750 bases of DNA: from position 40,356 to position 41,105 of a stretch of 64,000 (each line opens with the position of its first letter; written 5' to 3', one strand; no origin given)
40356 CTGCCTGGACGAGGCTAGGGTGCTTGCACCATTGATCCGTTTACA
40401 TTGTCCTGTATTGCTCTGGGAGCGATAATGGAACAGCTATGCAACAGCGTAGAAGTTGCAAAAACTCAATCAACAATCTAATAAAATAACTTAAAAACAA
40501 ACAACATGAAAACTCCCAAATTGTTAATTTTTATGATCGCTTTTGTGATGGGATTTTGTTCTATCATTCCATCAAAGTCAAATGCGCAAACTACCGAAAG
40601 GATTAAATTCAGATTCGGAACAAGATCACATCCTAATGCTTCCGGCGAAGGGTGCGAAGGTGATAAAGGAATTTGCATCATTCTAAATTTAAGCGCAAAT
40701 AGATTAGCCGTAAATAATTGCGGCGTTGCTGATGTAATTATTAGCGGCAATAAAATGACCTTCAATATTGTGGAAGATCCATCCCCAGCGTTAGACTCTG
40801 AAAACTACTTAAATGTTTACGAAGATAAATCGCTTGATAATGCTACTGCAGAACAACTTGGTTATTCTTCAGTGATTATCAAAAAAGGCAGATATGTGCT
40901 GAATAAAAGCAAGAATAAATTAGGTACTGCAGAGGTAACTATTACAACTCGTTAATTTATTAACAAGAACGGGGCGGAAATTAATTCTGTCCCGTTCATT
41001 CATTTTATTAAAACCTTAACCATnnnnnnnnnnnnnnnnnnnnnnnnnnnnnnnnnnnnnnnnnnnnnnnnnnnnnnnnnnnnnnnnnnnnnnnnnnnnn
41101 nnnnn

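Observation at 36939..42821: Extracytoplasmic thioredoxin-like neighbourhood with two tandem paralog pairs, one member having lost its CxxC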

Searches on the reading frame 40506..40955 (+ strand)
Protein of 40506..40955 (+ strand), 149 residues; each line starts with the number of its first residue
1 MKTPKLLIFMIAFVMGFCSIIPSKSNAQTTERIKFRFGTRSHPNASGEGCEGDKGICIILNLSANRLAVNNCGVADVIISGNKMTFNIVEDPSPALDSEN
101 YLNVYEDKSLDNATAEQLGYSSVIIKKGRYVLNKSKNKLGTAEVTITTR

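Call 3: search_protein_families(library=pfam, proteins=[window:40506-40955:+], max_evalue=1)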
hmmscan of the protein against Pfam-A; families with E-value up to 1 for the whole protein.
window:40506-40955:+ (149 aa): 0 families

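Call 4: search_protein_families(library=ncbifam, proteins=[window:40506-40955:+], max_evalue=1)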
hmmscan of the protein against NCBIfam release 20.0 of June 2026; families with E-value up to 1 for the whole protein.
window:40506-40955:+ (149 aa): 0 families

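Call 12: find_homologous_proteins(query=window:40506-40955:+)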
Query window:40506-40955:+ (149 aa): 1 proteins with E <= 0.001 among 6 candidates.
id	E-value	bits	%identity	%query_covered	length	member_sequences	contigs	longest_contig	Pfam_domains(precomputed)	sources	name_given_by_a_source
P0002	3.6e-92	323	100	100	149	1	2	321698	-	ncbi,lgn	ncbi:hypothetical protein BH11BAC2_BH11BAC2_01930 [soil metagenome]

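Call 17: find_homologous_proteins(query=A2, max_evalue=0.1)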
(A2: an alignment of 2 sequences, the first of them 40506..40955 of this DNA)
Query A2 (2 sequences) (149 aa, profile of the alignment): 9 proteins with E <= 0.1 among 96 candidates.
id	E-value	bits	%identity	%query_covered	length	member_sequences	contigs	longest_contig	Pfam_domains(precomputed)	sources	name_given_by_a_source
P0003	1.3e-85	302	50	100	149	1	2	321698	-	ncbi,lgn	ncbi:hypothetical protein BH11BAC2_BH11BAC2_01920 [soil metagenome]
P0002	6.0e-85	300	100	100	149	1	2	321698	-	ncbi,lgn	ncbi:hypothetical protein BH11BAC2_BH11BAC2_01930 [soil metagenome]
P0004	7.0e-42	161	52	100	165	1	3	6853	-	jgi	jgi:hypothetical protein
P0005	3.4e-41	158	46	100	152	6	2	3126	-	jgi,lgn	jgi:hypothetical protein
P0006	1.4e-38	150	50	87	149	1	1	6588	-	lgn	-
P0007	3.2e-38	149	47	88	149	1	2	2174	-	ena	-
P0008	5.8e-38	148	48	87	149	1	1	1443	-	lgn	-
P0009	3.1e-37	145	43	90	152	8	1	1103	-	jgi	jgi:hypothetical protein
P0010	6.9e-37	144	48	89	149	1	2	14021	-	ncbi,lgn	-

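Call 18: find_encoding_contigs(protein=P0010, flank=10000)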
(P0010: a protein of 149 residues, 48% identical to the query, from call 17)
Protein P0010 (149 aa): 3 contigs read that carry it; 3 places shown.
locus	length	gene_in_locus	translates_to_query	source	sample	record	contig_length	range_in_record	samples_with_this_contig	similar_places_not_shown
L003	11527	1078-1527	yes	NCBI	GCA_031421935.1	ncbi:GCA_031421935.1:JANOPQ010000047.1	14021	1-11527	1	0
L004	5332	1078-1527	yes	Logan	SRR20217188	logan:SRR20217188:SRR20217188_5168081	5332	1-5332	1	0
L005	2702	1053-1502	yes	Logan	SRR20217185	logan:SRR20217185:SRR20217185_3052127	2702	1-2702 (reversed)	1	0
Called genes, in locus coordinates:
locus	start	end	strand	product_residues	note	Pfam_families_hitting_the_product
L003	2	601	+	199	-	?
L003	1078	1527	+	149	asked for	-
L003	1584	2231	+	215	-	-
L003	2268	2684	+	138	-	-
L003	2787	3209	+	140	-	-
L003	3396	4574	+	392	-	PF02771:Acyl-CoA_dh_N, PF02770:Acyl-CoA_dh_M, PF00441:Acyl-CoA_dh_1, PF08028:Acyl-CoA_dh_2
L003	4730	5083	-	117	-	-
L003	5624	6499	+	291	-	PF19765:DUF6252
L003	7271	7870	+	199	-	-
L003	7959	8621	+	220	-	PF13568:OMP_b-brl_2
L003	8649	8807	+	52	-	PF18919:DUF5670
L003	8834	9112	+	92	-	PF12732:YtxH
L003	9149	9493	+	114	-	-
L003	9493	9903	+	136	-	-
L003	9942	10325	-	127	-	PF08327:AHSA1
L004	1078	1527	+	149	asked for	-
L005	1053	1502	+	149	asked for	-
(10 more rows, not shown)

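Call 19: find_encoding_contigs(protein=P0004, flank=10000)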
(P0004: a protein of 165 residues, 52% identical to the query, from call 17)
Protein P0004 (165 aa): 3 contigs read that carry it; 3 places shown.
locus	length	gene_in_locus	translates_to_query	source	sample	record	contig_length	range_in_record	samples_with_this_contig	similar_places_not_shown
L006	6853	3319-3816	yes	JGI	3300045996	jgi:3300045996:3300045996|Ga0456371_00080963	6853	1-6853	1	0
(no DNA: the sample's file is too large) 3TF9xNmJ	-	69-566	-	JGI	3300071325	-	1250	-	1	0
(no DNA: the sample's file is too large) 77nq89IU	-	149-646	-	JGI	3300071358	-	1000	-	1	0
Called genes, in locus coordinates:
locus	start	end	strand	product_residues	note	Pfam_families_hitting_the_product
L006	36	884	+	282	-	PF11551:Omp28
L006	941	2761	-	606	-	PF18962:Por_Secre_tail (weak)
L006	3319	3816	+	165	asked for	-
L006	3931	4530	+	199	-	-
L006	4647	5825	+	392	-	PF02771:Acyl-CoA_dh_N, PF02770:Acyl-CoA_dh_M, PF00441:Acyl-CoA_dh_1, PF08028:Acyl-CoA_dh_2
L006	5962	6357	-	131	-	-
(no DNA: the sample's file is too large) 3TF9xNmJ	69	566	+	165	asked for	-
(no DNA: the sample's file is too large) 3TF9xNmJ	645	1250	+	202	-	?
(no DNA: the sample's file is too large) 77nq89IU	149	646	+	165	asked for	-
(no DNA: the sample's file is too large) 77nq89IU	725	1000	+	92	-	?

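Call 20: find_encoding_contigs(protein=P0006, flank=10000)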
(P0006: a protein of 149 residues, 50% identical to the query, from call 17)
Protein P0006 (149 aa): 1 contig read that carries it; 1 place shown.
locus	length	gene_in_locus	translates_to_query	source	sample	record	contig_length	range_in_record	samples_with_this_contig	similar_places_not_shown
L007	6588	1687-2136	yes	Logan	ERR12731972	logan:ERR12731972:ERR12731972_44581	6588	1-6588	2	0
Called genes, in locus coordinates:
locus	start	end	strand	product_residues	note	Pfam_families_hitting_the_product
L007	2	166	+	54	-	?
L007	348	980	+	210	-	PF13489:Methyltransf_23, PF05175:MTS (weak), PF05401:NodS (weak), PF13847:Methyltransf_31, PF13649:Methyltransf_25, PF08241:Methyltransf_11, PF08242:Methyltransf_12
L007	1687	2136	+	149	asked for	-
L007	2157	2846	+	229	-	-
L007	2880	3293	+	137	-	-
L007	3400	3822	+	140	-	-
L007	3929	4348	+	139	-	-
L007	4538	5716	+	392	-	PF02771:Acyl-CoA_dh_N, PF02770:Acyl-CoA_dh_M, PF00441:Acyl-CoA_dh_1, PF08028:Acyl-CoA_dh_2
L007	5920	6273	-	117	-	-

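Call 39: find_related_loci(query=A6, collection=genome_contigs, flank=8000)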
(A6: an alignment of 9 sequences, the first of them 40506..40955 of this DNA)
Query A6 (149 aa) in genome_contigs; peptide patterns used: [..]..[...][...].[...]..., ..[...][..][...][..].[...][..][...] (x = any residue, [..] = any of these).
51 stretches matched a pattern; 11 encode a relative of the query (tblastn E <= 1e-3); 11 distinct loci.
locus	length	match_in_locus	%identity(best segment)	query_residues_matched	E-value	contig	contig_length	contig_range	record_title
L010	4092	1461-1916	46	1-149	7e-42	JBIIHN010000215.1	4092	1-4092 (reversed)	MAG: Bacteroidia bacterium isolate ME2001-08-13pf_3300042453_group1_bin112 Rohwer_bin448_scaffold_43346_c1, whole genome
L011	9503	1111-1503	48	11-142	1e-39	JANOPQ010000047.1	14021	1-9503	MAG: Bacteroidota bacterium isolate VAR_4_metabat_461 VAR_4_k141_1816178, whole genome shotgun sequence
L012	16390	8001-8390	47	11-141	3e-37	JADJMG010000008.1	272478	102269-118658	MAG: Bacteroidetes bacterium isolate EsbW_18-Q3-R4-48_BATAC.26 tig00009253-10-2729340, whole genome shotgun sequence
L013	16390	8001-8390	48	11-141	2e-36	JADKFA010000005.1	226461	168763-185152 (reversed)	MAG: Bacteroidetes bacterium isolate Rand_18-Q3-R56-63_BATAC.320 tig00003039-10-2250240, whole genome shotgun sequence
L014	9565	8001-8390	47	11-141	2e-36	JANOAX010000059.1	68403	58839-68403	MAG: Bacteroidota bacterium isolate VAR_18_metabat_267 VAR_18_k141_1659860, whole genome shotgun sequence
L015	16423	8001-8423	46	1-141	2e-35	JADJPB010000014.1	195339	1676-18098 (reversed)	MAG: Bacteroidetes bacterium isolate Fred_18-Q3-R57-64_BATAC.296 tig00016866-10-1953790, whole genome shotgun sequence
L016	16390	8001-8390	47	11-141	5e-35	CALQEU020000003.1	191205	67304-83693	MAG: Bifidobacterium breve isolate HRS-HS12-bin-145 genome assembly, contig: HRSG-H12-C24, whole genome shotgun sequence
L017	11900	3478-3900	44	1-142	1e-34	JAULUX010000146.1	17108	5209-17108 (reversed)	MAG: Bacteroidia bacterium isolate P_BACT3 NODE_6883_length_17108_cov_2.173429, whole genome shotgun sequence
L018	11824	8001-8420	43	1-141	3e-34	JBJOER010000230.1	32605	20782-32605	MAG: Bacteroidota bacterium isolate riogrande_2019_sw_WHONDRS-S19S_0066_B_bin.99 scaffold_880280, whole genome shotgun s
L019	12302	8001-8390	42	11-141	4e-34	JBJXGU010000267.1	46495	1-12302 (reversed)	MAG: Bacteroidia bacterium isolate F1F2.bin.178 k127_4701607, whole genome shotgun sequence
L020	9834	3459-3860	37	9-139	4e-23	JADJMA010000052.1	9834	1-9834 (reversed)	MAG: Flammeovirgaceae bacterium isolate EsbW_18-Q3-R4-48_BAT3C.7 tig00077715-10-98900, whole genome shotgun sequence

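Call 42: search_protein_families(library=pfam, proteins=[L013:8475-9122:+, L006:3931-4530:+, L017:3993-4646:+, L010:1947-2636:+, L013:9164-9580:+, L013:9686-10108:+, L019:9164-9586:+, L010:879-1310:+], max_evalue=1)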
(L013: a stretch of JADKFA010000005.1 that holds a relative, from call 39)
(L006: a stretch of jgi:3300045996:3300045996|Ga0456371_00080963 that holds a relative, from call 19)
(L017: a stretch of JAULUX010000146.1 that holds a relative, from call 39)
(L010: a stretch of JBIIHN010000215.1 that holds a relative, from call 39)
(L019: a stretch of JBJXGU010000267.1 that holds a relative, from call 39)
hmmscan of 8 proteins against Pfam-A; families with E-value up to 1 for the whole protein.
L013:8475-9122:+ (215 aa): 0 families

L006:3931-4530:+ (199 aa): 0 families

L017:3993-4646:+ (217 aa): 0 families

L010:1947-2636:+ (229 aa): 0 families

L013:9164-9580:+ (138 aa): 1 family
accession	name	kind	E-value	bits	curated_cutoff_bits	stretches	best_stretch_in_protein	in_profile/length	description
PF05927.16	Penaeidin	-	0.22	12.8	25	1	8-37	6-35/73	Penaeidin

L013:9686-10108:+ (140 aa): 0 families

L019:9164-9586:+ (140 aa): 2 families
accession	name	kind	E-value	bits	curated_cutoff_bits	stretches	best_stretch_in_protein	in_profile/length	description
PF22952.2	KH_11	-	0.15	12.9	24.6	1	106-129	23-46/85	Eukaryotic type KH-domain (KH-domain type I)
PF14059.11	DUF4251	-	0.15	12.6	27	1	80-135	4-52/133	Domain of unknown function (DUF4251)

L010:879-1310:+ (143 aa): 0 families

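Call 44: predict_structure(alignment_id=A6)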
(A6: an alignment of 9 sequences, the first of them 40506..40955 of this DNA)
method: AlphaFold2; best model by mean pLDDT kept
length: 149 residues; sequences in the alignment: 9
mean_pLDDT: 65.0   pTM: 0.57
mean pLDDT of the five models: 65.0, 62.6, 61.2, 60.8, 60.1
residues with pLDDT >= 90: 10; 70-90: 57; 50-70: 44; < 50: 38
segments of 3 or more residues with pLDDT < 50: 1-4, 16-32, 53-56, 62-69, 94-96
pLDDT, mean of each block of 10 residues (from residue 1): 53 50 37 54 56 48 46 76 86 57 77 79 88 80 90
secondary structure, 60 per line:
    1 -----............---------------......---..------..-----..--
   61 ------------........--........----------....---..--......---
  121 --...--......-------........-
elements in order: H6-17 E33-38 E73-80 E83-90 E101-104 H112-117 E123-125 E128-133 E141-148

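Call 50: fold_search(model_id=the predicted structure, library=pdb)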
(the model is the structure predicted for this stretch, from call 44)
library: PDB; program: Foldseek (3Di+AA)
matches with E <= 10: 461; with E <= 0.001: 0
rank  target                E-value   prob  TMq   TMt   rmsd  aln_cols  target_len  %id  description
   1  6a0k_A                4.3e-01  0.12  0.16  0.07   7.8        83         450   19  Cyclic alpha-maltosyl-(1-->6)-maltose hydrolase from Arthrobacter globiformis, complex with panose (released 2018-09-12)
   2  3em0_B                4.3e-01  0.06  0.17  0.19  14.1       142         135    8  Crystal structure of Zebrafish Ileal Bile Acid-Bindin Protein complexed with cholic acid (crystal form B). (released 2009-01-13)
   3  5zxg_A                4.8e-01  0.09  0.16  0.07   9.6        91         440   19  Cyclic alpha-maltosyl-(1-->6)-maltose hydrolase from Arthrobacter globiformis, ligand-free form (released 2018-09-12)
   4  3elx                  4.8e-01  0.07  0.19  0.21  15.5       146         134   12  Crystal structure of apo Zebrafish Ileal Bile Acid-Binding Protein (released 2009-01-13)
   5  5zxg_B                5.3e-01  0.12  0.18  0.08   8.4        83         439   19  Cyclic alpha-maltosyl-(1-->6)-maltose hydrolase from Arthrobacter globiformis, ligand-free form (released 2018-09-12)
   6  3elz_C                5.3e-01  0.06  0.18  0.19  14.8       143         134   11  Crystal structure of Zebrafish Ileal Bile Acid-Bindin Protein complexed with cholic acid (crystal form A). (released 2009-01-13)
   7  3elz_A                5.7e-01  0.06  0.18  0.20  14.9       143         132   11  Crystal structure of Zebrafish Ileal Bile Acid-Bindin Protein complexed with cholic acid (crystal form A). (released 2009-01-13)
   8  6lwr_E                7.1e-01  0.07  0.19  0.12  12.5       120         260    5  Crystal structure of human NEIL1(K242) bound to duplex DNA containing a cleaved C:T mismatch (released 2021-06-09)
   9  4qrl                  7.5e-01  0.04  0.16  0.20  14.3       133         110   10  Crystal structure of a lipocalin-like protein (BACUNI_01346) from Bacteroides uniformis ATCC 8492 at 1.79 A resolution (released 2014-08-27)
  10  6lwr_A                7.9e-01  0.07  0.19  0.12  11.6       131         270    4  Crystal structure of human NEIL1(K242) bound to duplex DNA containing a cleaved C:T mismatch (released 2021-06-09)
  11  3l4t                  7.9e-01  0.07  0.15  0.04  13.4        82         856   12  Crystal complex of N-terminal Human Maltase-Glucoamylase with BJ2661 (released 2010-02-09)
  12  3ctt                  7.9e-01  0.07  0.15  0.04  13.5        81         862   12  Crystal complex of N-terminal Human Maltase-Glucoamylase with Casuarine (released 2009-02-24)
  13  3elz_B                7.9e-01  0.04  0.18  0.19  14.8       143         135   11  Crystal structure of Zebrafish Ileal Bile Acid-Bindin Protein complexed with cholic acid (crystal form A). (released 2009-01-13)
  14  6lwq_D                8.4e-01  0.07  0.19  0.13  11.3       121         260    6  Crystal structure of human NEIL1(R242) bound to duplex DNA containing a C:T mismatch (released 2021-06-09)
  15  7n35_B                8.9e-01  0.08  0.21  0.27  12.1       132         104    8  Structure of Yersinia aleksiciae Cap15 cyclic dinucleotide receptor, crystal form 2 (released 2021-11-17)
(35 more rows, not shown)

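Call 55: find_related_loci(query=A6, collection=metagenome_contigs, flank=4000)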
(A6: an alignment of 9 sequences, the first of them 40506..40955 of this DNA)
Query A6 (149 aa) in metagenome_contigs; peptide patterns used: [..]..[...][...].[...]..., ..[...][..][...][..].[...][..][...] (x = any residue, [..] = any of these).
70 stretches matched a pattern; 6 encode a relative of the query (tblastn E <= 1e-3); 6 distinct loci.
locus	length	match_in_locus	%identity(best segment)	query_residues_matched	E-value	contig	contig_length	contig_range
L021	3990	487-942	45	1-149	2e-41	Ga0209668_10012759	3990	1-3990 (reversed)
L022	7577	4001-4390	46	11-141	2e-37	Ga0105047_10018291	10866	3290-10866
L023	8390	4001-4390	45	11-141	7e-37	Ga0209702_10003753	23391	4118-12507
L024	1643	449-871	44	1-142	2e-35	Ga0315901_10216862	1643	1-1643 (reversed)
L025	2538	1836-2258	44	1-142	3e-35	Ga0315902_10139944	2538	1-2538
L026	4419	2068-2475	43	16-149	5e-34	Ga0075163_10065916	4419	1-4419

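Call 67: search_solved_structures(query=A9, max_evalue=10, show_alignments=2)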
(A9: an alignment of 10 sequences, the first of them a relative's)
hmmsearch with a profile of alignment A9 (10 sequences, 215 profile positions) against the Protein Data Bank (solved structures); distinct sequences matched with E-value up to 10: 0.

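Call 68: search_protein_families(library=ncbifam, proteins=[L013:8475-9122:+, L013:9164-9580:+], max_evalue=1)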
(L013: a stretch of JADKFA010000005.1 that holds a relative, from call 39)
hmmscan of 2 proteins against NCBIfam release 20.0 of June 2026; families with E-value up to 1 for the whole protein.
L013:8475-9122:+ (215 aa): 4 families
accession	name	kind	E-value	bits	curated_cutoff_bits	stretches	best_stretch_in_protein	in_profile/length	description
NF045950.1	MAG6090_repeat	domain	0.05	13.9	25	1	176-193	23-40/49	MAG6090-like repeat-containing lipoprotein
NF033394.1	capsid_maj_Podo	equivalog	0.059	12.6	80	1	44-77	246-272/311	phage major capsid protein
NF052364.1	slr1957_fam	equivalog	0.13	12.5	77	1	97-173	2-79/104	slr1957 family protein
NF008251.0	PRK11027.1-1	equivalog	0.13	12.4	181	0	28-57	61-90/112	hypothetical protein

L013:9164-9580:+ (138 aa): 2 families
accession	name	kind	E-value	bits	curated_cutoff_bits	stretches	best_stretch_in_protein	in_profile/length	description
NF006369.1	PRK08594.1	equivalog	0.088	12.2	370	1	50-111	11-73/256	enoyl-ACP reductase FabI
NF047882.1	PA0050_fam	equivalog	0.25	11.5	45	1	1-22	1-21/45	PA0050 family protein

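Call 84: search_solved_structures(query=A6, max_evalue=10)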
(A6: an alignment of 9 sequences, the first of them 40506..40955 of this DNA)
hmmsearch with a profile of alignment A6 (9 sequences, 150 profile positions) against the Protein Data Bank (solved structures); distinct sequences matched with E-value up to 10: 2.
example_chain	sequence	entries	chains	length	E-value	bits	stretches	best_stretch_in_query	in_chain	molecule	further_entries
8a22_Bl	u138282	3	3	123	0.14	15.2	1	42-85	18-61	uS12m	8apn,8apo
2aya_A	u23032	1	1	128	1.9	11.6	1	52-110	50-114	DNA polymerase III subunit tau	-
